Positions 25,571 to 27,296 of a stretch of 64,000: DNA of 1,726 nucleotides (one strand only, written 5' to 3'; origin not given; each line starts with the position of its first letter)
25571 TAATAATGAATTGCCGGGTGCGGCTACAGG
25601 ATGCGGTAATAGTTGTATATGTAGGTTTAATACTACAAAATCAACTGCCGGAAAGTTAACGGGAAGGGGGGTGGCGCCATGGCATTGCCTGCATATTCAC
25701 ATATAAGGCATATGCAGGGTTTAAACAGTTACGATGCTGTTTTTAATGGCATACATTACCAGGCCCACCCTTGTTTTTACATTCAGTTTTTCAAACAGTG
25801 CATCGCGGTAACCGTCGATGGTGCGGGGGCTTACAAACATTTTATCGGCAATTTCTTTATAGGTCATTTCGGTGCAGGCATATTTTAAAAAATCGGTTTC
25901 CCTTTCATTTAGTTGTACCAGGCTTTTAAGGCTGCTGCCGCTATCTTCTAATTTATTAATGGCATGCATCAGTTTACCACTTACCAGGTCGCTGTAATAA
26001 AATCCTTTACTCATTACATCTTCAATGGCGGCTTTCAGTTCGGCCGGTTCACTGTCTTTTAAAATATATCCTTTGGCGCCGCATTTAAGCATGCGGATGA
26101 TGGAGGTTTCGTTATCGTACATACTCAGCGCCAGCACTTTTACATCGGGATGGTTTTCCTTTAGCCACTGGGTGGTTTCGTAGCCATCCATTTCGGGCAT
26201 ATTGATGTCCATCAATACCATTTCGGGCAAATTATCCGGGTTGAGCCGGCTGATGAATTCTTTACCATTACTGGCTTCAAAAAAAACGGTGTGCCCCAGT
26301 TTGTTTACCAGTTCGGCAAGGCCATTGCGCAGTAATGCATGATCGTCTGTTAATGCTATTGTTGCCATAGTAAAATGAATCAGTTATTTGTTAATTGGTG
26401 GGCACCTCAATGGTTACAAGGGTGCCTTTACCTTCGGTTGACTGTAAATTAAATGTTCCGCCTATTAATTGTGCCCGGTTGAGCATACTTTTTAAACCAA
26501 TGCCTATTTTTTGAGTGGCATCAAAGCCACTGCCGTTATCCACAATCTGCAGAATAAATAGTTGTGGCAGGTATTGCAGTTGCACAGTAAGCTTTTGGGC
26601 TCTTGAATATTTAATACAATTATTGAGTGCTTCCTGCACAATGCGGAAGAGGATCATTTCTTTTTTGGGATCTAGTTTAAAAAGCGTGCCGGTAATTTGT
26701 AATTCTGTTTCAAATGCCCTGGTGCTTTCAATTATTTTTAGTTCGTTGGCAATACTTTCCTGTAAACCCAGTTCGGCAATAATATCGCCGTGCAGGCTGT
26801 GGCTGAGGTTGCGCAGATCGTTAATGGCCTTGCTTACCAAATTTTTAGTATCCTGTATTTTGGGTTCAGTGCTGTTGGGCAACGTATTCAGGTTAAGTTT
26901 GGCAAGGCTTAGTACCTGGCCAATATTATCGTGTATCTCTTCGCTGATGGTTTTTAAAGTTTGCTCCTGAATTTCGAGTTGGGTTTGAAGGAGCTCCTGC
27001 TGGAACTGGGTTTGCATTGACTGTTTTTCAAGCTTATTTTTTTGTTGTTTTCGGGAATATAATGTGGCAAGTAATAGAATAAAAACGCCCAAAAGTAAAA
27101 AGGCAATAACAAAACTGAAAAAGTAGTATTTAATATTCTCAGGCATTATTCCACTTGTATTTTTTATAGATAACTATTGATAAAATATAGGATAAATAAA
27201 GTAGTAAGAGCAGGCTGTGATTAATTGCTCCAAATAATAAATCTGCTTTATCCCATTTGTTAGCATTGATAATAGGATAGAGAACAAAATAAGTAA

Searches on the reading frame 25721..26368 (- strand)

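Call 11: search_protein_families(library=pfam, proteins=[window:25721-26368:-], max_evalue=0.001)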
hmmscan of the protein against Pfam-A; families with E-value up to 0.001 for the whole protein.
window:25721-26368:- (215 aa): 2 families
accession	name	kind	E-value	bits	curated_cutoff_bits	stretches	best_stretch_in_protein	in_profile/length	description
PF00072.30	Response_reg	-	2.5e-26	92.4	30.2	1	4-116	1-111/111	Response regulator receiver domain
PF00196.25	GerE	-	3.7e-12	46.1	23.5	1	152-207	2-57/57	Bacterial regulatory proteins, luxR family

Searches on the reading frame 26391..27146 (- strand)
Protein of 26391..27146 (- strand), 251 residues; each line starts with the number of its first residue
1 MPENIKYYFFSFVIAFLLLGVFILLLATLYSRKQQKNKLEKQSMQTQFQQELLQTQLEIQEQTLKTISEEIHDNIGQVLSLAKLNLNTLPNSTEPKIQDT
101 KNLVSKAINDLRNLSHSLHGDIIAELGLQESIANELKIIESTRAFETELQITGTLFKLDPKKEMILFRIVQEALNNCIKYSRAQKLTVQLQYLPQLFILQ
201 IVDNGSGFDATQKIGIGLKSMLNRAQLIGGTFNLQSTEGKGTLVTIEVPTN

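Call 11: search_protein_families(library=pfam, proteins=[window:26391-27146:-], max_evalue=0.001)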
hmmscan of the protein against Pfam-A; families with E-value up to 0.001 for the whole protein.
window:26391-27146:- (251 aa): 2 families
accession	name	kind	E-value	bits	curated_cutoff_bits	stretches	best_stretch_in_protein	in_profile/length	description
PF02518.31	HATPase_c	-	2.6e-11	44.4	26.4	1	163-250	3-109/111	Histidine kinase-, DNA gyrase B-, and HSP90-like ATPase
PF07730.19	HisKA_3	-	5.1e-07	30.6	24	1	66-119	4-64/68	Histidine kinase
